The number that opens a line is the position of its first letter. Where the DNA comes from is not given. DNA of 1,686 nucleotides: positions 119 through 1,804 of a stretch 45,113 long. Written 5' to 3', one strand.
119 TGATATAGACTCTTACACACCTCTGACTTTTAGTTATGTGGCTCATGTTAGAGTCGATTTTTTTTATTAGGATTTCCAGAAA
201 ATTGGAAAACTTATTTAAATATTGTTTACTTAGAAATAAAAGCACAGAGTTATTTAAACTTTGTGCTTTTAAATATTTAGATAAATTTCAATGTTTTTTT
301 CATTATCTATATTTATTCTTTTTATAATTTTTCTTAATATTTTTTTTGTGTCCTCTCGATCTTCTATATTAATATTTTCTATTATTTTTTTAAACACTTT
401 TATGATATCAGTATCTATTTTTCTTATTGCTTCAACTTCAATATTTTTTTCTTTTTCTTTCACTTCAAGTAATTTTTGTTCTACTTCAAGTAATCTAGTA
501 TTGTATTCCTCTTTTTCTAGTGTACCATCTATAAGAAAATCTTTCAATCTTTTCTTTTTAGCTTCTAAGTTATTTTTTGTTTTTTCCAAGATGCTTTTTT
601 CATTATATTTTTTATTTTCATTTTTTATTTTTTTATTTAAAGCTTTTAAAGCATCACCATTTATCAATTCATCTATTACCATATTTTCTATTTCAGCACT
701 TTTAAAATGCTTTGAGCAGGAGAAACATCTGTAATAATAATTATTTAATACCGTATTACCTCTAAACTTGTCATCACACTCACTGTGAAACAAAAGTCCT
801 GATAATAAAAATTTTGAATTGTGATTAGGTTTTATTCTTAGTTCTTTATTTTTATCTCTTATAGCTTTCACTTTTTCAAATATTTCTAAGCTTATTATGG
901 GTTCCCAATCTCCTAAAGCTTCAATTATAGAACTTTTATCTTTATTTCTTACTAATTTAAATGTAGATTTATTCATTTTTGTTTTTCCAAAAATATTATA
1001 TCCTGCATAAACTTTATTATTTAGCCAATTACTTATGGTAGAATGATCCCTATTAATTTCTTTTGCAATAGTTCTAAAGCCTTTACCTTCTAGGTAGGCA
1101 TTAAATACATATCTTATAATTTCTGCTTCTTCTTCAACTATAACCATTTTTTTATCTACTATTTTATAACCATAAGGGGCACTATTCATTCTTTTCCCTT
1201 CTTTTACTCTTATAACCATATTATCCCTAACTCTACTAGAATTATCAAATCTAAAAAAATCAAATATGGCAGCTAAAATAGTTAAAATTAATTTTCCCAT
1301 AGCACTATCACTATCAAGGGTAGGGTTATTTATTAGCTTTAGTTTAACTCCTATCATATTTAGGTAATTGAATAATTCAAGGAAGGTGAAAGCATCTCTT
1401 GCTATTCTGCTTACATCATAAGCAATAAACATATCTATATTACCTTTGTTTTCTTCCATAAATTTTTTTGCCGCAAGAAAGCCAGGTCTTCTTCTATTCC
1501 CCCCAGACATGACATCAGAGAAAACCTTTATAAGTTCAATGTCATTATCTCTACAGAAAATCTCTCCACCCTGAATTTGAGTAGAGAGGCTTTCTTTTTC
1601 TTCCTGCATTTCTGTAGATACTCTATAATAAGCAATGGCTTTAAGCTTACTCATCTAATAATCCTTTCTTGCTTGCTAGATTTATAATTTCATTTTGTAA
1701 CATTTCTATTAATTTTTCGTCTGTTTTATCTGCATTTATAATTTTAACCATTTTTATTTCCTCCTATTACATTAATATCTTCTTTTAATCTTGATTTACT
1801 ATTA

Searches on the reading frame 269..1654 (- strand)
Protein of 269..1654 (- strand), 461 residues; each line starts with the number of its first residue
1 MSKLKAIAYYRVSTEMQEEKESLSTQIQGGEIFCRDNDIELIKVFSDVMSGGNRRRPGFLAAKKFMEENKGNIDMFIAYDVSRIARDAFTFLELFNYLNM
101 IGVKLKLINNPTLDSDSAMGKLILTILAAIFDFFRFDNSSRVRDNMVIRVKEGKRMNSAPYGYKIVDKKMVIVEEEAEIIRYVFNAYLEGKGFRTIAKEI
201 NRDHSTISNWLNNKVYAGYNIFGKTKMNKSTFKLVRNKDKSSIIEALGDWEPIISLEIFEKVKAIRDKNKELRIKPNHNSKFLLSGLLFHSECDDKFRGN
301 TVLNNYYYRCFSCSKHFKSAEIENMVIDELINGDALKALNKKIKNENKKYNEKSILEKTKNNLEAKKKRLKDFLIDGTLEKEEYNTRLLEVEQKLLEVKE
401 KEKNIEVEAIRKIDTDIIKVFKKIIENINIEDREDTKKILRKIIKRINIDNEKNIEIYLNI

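Call 62: search_protein_families(library=pfam, proteins=[window:269-1654:-], max_evalue=0.001)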
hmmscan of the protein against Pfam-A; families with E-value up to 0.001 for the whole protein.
window:269-1654:- (461 aa): 3 families
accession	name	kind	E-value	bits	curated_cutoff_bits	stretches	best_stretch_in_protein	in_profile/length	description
PF00239.26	Resolvase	-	1.5e-25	90.4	23.3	1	6-154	1-144/145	Resolvase, N terminal domain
PF07508.19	Recombinase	-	1.4e-16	61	21.1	1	174-269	1-102/102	Recombinase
PF13936.12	HTH_38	-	8.3e-07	29.1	27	1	185-209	15-39/44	Helix-turn-helix domain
